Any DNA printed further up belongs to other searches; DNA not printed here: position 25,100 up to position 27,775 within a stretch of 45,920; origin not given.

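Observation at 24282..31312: boxC-boxB run straight into an hcrCAB-type reductase trio, and no boxA is present in the window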

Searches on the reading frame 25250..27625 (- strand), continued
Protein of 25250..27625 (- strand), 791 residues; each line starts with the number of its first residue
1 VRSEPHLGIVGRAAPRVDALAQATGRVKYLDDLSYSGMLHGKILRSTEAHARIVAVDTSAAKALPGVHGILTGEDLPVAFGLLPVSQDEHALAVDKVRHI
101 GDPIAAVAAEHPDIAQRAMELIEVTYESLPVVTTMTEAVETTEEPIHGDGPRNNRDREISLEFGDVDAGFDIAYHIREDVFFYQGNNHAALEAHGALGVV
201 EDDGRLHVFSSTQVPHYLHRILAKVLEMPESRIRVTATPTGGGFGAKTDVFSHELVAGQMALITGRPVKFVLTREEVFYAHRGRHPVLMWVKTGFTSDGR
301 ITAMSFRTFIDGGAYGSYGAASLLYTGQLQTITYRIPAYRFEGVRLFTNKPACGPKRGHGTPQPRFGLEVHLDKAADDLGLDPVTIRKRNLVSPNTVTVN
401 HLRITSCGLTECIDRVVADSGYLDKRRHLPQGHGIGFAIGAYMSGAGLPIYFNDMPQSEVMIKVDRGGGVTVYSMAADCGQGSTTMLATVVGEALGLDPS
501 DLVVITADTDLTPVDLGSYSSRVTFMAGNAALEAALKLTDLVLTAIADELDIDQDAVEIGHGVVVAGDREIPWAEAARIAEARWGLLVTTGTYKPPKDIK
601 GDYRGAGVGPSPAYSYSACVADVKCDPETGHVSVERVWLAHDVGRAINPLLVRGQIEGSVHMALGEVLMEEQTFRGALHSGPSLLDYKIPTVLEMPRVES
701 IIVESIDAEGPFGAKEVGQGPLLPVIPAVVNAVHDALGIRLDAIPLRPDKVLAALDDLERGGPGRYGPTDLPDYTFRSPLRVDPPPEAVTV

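Call 38: find_encoding_contigs(protein=P0044, flank=10000, max_places=2)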
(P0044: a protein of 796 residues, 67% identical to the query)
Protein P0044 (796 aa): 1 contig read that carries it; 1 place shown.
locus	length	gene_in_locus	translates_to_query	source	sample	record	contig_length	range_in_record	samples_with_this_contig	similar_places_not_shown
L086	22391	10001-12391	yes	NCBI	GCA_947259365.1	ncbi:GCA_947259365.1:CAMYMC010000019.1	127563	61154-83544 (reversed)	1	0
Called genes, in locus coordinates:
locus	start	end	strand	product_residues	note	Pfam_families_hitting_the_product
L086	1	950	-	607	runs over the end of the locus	PF00391:PEP-utilizers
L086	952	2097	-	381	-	PF01326:PPDK_N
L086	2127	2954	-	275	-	PF00702:Hydrolase, PF13344:Hydrolase_6, PF13419:HAD_2 (faint), PF13242:Hydrolase_like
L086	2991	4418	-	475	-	PF20695:UbiD_N, PF01977:UbiD, PF20696:UbiD_C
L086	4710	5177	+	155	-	PF01243:PNPOx_N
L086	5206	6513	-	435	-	PF00501:AMP-binding, PF14535:AMP-binding_C_2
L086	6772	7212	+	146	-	PF12172:zf-ChsH2, PF01796:OB_ChsH2_C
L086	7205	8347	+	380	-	PF00108:Thiolase_N, PF00109:ketoacyl-synt (weak), PF02803:Thiolase_C, PF22691:Thiolase_C_1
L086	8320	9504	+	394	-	PF04303:PrpF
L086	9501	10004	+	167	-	PF00111:Fer2, PF13085:Fer2_3 (weak), PF01799:Fer2_2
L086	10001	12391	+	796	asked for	PF01315:Ald_Xan_dh_C, PF02738:MoCoBD_1, PF20256:MoCoBD_2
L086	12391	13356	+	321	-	PF00941:FAD_binding_5, PF03450:CO_deh_flav_C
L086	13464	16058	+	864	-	PF13191:AAA_16, PF00196:GerE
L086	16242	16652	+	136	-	-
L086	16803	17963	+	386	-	PF06050:HGD-D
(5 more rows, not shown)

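Call 40: find_encoding_contigs(protein=P0001, flank=10000, max_places=3)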
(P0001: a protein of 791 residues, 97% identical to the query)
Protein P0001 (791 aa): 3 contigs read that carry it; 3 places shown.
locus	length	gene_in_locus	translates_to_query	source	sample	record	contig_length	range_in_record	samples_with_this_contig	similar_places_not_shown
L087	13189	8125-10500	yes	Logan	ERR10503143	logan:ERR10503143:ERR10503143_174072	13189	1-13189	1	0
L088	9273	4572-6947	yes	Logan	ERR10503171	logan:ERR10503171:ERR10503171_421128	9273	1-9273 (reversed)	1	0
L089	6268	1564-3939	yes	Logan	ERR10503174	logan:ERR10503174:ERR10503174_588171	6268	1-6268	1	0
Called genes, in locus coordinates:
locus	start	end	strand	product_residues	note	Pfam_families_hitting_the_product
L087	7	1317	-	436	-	PF00501:AMP-binding, PF14535:AMP-binding_C_2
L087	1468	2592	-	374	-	PF08240:ADH_N, PF16912:Glu_dehyd_C (weak), PF00107:ADH_zinc_N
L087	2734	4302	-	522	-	PF00501:AMP-binding, PF13193:AMP-binding_C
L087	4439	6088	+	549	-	PF00378:ECH_1, PF16113:ECH_2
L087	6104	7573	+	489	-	-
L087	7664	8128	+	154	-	PF00111:Fer2, PF13085:Fer2_3 (weak), PF01799:Fer2_2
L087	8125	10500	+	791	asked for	PF01315:Ald_Xan_dh_C, PF02738:MoCoBD_1, PF20256:MoCoBD_2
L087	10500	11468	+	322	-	PF00941:FAD_binding_5, PF03450:CO_deh_flav_C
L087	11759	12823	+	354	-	PF08240:ADH_N, PF01262:AlaDh_PNT_C (weak), PF00107:ADH_zinc_N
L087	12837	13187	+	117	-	?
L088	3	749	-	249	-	?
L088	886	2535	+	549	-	PF00378:ECH_1, PF16113:ECH_2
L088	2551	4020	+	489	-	-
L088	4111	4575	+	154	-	PF00111:Fer2, PF13085:Fer2_3 (weak), PF01799:Fer2_2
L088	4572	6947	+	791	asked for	PF01315:Ald_Xan_dh_C, PF02738:MoCoBD_1, PF20256:MoCoBD_2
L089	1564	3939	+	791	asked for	PF01315:Ald_Xan_dh_C, PF02738:MoCoBD_1, PF20256:MoCoBD_2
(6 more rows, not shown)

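Call 41: find_encoding_contigs(protein=P0004, flank=10000, max_places=2)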
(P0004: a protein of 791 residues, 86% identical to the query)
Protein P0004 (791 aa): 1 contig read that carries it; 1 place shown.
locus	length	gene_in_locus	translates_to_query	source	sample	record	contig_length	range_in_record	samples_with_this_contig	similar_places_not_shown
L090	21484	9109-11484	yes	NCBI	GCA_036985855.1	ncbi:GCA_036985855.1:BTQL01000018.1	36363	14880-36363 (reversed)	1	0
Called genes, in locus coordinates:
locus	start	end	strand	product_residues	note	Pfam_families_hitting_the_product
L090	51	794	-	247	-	PF00005:ABC_tran, PF02463:SMC_N (faint), PF13555:AAA_29 (faint), PF12399:BCA_ABC_TP_C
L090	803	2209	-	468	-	PF21827:New_glue (weak), PF13433:Peripla_BP_5, PF13458:Peripla_BP_6, PF01094:ANF_receptor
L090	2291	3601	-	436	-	PF00501:AMP-binding, PF14535:AMP-binding_C_2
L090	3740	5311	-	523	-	PF00501:AMP-binding, PF13193:AMP-binding_C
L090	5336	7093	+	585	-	PF00378:ECH_1, PF16113:ECH_2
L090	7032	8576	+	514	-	-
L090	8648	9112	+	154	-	PF00111:Fer2, PF13085:Fer2_3 (weak), PF01799:Fer2_2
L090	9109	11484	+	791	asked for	PF01315:Ald_Xan_dh_C, PF02738:MoCoBD_1, PF20256:MoCoBD_2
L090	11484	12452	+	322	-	PF00941:FAD_binding_5, PF03450:CO_deh_flav_C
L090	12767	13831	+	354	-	PF08240:ADH_N, PF01262:AlaDh_PNT_C (weak), PF00107:ADH_zinc_N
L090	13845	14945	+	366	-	PF00378:ECH_1, PF16113:ECH_2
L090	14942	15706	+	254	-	PF00378:ECH_1, PF16113:ECH_2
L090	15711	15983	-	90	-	-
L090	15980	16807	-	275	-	PF01869:BcrAD_BadFG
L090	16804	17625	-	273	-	PF01869:BcrAD_BadFG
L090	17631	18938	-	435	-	PF06050:HGD-D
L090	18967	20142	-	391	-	PF06050:HGD-D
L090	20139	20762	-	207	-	PF00440:TetR_N, PF17932:TetR_C_24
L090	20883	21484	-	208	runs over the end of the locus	-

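Call 42: find_encoding_contigs(protein=P0027, flank=10000, max_places=2)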
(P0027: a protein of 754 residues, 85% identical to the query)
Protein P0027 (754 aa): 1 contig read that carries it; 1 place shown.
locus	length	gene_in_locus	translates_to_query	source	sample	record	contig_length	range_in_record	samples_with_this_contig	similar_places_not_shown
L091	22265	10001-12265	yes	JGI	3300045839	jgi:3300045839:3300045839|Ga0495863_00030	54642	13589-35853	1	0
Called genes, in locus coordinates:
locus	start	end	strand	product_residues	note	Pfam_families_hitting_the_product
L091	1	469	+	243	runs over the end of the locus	PF00072:Response_reg, PF00486:Trans_reg_C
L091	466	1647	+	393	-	PF00672:HAMP, PF00512:HisKA, PF13581:HATPase_c_2 (weak), PF02518:HATPase_c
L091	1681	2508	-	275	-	PF00892:EamA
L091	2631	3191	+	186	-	-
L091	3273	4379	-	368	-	PF01551:Peptidase_M23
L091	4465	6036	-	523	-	PF00501:AMP-binding, PF13193:AMP-binding_C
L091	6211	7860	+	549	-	PF00378:ECH_1, PF16113:ECH_2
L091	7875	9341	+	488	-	PF05138:PaaA_PaaC (faint)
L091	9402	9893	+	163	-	PF00111:Fer2, PF01799:Fer2_2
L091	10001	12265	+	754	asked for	PF01315:Ald_Xan_dh_C, PF02738:MoCoBD_1, PF20256:MoCoBD_2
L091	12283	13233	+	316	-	PF00941:FAD_binding_5, PF03450:CO_deh_flav_C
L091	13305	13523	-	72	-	PF07311:Dodecin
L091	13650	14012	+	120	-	-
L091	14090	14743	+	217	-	PF00881:Nitroreductase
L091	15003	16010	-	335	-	PF01966:HD, PF13286:HD_assoc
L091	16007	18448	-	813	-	PF00528:BPD_transp_1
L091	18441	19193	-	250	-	PF00005:ABC_tran, PF13304:AAA_21 (faint)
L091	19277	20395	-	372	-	-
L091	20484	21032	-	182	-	PF06941:NT5C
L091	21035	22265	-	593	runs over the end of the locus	PF13177:DNA_pol3_delta2, PF13401:AAA_22 (weak), PF13604:AAA_30 (faint), PF00004:AAA, PF22608:DNAX_ATPase_lid, PF12169:DNA_pol3_gamma3, PF20964:DnaX_C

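Call 54: find_related_loci(query=window:25250-27625:-, collection=metagenome_contigs, flank=10000)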
Query window:25250-27625:- (791 aa) in metagenome_contigs; peptide patterns used: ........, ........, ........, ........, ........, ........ (x = any residue, [..] = any of these).
444 stretches matched a pattern; 303 encode a relative of the query (tblastn E <= 1e-3); the best 80 are kept; 80 distinct loci.
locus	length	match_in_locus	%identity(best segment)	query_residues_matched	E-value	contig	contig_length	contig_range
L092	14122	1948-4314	85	1-789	0e+0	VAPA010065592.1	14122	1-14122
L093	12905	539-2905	83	1-789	0e+0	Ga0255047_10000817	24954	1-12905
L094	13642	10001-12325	84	4-778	0e+0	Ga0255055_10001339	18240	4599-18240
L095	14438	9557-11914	83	4-789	0e+0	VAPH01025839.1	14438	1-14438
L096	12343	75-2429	79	1-785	0e+0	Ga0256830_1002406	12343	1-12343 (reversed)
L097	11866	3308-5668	79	1-787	0e+0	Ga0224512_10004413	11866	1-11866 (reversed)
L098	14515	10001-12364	78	4-791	0e+0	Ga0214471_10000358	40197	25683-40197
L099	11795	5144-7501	82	4-789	0e+0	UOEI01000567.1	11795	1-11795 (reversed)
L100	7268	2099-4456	82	4-789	0e+0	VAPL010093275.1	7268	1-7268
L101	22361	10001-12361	80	1-787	0e+0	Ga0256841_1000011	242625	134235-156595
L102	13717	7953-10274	77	4-777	0e+0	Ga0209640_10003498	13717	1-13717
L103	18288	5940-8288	67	9-789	0e+0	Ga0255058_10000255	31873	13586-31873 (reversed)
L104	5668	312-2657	68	8-785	0e+0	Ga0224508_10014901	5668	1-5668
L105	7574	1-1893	80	155-785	0e+0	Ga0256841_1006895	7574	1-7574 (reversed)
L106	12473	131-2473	66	9-787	0e+0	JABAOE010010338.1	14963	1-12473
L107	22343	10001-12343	66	7-785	0e+0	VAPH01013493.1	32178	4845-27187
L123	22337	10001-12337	57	7-789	0e+0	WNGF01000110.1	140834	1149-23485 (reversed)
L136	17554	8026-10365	57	7-783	0e+0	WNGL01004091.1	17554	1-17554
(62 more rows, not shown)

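Call 60: search_protein_families(library=pfam, proteins=[L123:13374-13922:+, L123:17039-17515:+, L123:8005-9195:+, L123:7146-8021:+, L123:5922-7223:-, L123:1411-5112:+, L123:18865-19833:+, L123:19960-21030:-, L123:20971-21792:+, L136:6788-7450:+], max_evalue=0.001)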
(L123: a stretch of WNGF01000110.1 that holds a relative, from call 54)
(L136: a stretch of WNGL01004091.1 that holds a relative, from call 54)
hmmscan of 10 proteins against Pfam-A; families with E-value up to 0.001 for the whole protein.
L123:13374-13922:+ (182 aa): 8 families
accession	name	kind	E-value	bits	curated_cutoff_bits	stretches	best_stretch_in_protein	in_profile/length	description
PF01381.28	HTH_3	-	8.4e-18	64.6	23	1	8-60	1-53/55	Helix-turn-helix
PF07883.17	Cupin_2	-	2.4e-14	53.3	27.2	1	124-179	15-69/70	Cupin domain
PF13560.12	HTH_31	-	9.8e-14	51.9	27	1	4-59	2-58/64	Helix-turn-helix domain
PF12844.13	HTH_19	-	2.3e-09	37.4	30.2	1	5-63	1-59/64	Helix-turn-helix domain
PF13443.12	HTH_26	-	3.3e-07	30.9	22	1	7-65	1-60/63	Cro/C1-type HTH DNA-binding domain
PF05899.18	Cupin_3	-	1.8e-05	24.8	23.5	1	130-167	27-65/74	EutQ-like cupin domain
PF02311.25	AraC_binding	-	0.00017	21.8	21.1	1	131-178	26-73/135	AraC-like ligand binding domain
PF13744.12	HTH_37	-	0.00085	19.5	27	0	4-56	19-72/80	Helix-turn-helix domain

L123:17039-17515:+ (158 aa): 1 family
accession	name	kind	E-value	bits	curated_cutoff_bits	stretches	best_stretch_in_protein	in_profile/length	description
PF01042.26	Ribonuc_L-PSP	-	6.5e-25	87.9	27.3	1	14-133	7-120/121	Endoribonuclease L-PSP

L123:8005-9195:+ (396 aa): 0 families

L123:7146-8021:+ (291 aa): 0 families

L123:5922-7223:- (433 aa): 1 family
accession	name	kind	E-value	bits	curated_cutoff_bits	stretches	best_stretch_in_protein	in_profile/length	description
PF07690.21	MFS_1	-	1.7e-43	149.3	33.4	1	18-361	3-345/347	Major Facilitator Superfamily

L123:1411-5112:+ (1233 aa): 3 families
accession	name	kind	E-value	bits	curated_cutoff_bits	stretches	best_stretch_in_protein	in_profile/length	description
PF20169.3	DUF6537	-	1.3e-39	136.6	27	1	976-1183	1-200/203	Family of unknown function (DUF6537)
PF02775.26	TPP_enzyme_C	-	6.3e-15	55.7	21.9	1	452-588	1-143/151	Thiamine pyrophosphate enzyme, C-terminal TPP binding domain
PF01558.24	POR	-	1.3e-13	51.9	27.4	1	735-925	1-173/173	Pyruvate ferredoxin/flavodoxin oxidoreductase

L123:18865-19833:+ (322 aa): 0 families

L123:19960-21030:- (356 aa): 3 families
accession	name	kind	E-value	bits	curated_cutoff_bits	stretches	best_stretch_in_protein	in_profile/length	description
PF00535.33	Glycos_transf_2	-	1.3e-11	45.2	23.3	1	44-155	15-128/168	Glycosyl transferase family 2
PF13641.12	Glyco_tranf_2_3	-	6.6e-06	26.7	27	1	66-253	40-215/230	Glycosyltransferase like family 2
PF10111.15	Glyco_tranf_2_2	-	9.6e-06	25.7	27.3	1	54-129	27-104/276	Glycosyltransferase like family 2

L123:20971-21792:+ (273 aa): 0 families

L136:6788-7450:+ (220 aa): 0 families

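Call 66: search_protein_families(library=pfam, proteins=[L091:13650-14012:+], max_evalue=0.001)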
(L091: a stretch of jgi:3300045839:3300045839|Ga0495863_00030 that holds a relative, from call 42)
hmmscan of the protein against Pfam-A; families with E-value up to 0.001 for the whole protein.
L091:13650-14012:+ (120 aa): 0 families

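Call 67: find_homologous_proteins(query=L123:9986-12394:+, max_evalue=1e-100)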
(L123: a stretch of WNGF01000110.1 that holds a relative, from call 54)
Query L123:9986-12394:+ (802 aa): 7999 proteins with E <= 1e-100 among 8000 candidates; the best 120 are listed.
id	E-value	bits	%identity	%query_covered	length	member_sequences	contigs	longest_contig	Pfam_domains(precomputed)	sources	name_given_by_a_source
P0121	0.0e+0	1837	100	100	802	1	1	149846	PF02738.24,PF20256.4,PF01315.28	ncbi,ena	-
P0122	0.0e+0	1833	100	100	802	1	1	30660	PF02738.24,PF20256.4,PF01315.28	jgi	-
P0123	0.0e+0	1832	100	100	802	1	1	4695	PF02738.24,PF20256.4,PF01315.28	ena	-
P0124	0.0e+0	1828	100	100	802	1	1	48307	PF02738.24,PF20256.4,PF01315.28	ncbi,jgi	-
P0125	0.0e+0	1694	90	100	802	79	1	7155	PF02738.24,PF20256.4,PF01315.28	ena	-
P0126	0.0e+0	1692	91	100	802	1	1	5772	PF02738.24,PF20256.4,PF01315.28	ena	-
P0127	0.0e+0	1687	91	100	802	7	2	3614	PF02738.24,PF20256.4,PF01315.28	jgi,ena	-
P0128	0.0e+0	1687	91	100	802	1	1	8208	PF02738.24,PF20256.4,PF01315.28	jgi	jgi:4-hydroxybenzoyl-CoA reductase subunit alpha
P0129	0.0e+0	1680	90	100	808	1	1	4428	PF02738.24,PF20256.4,PF01315.28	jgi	jgi:4-hydroxybenzoyl-CoA reductase subunit alpha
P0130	0.0e+0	1679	89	100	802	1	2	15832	PF02738.24,PF20256.4,PF01315.28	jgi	jgi:4-hydroxybenzoyl-CoA reductase subunit alpha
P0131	0.0e+0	1673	90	100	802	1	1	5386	PF02738.24,PF20256.4,PF01315.28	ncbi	-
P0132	0.0e+0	1670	89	100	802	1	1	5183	PF02738.24,PF20256.4,PF01315.28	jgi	-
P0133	0.0e+0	1669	89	100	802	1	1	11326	PF02738.24,PF20256.4,PF01315.28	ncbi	-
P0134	0.0e+0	1669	89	100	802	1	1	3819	PF02738.24,PF20256.4,PF01315.28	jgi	-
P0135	0.0e+0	1662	90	100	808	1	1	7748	PF02738.24,PF20256.4,PF01315.28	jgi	-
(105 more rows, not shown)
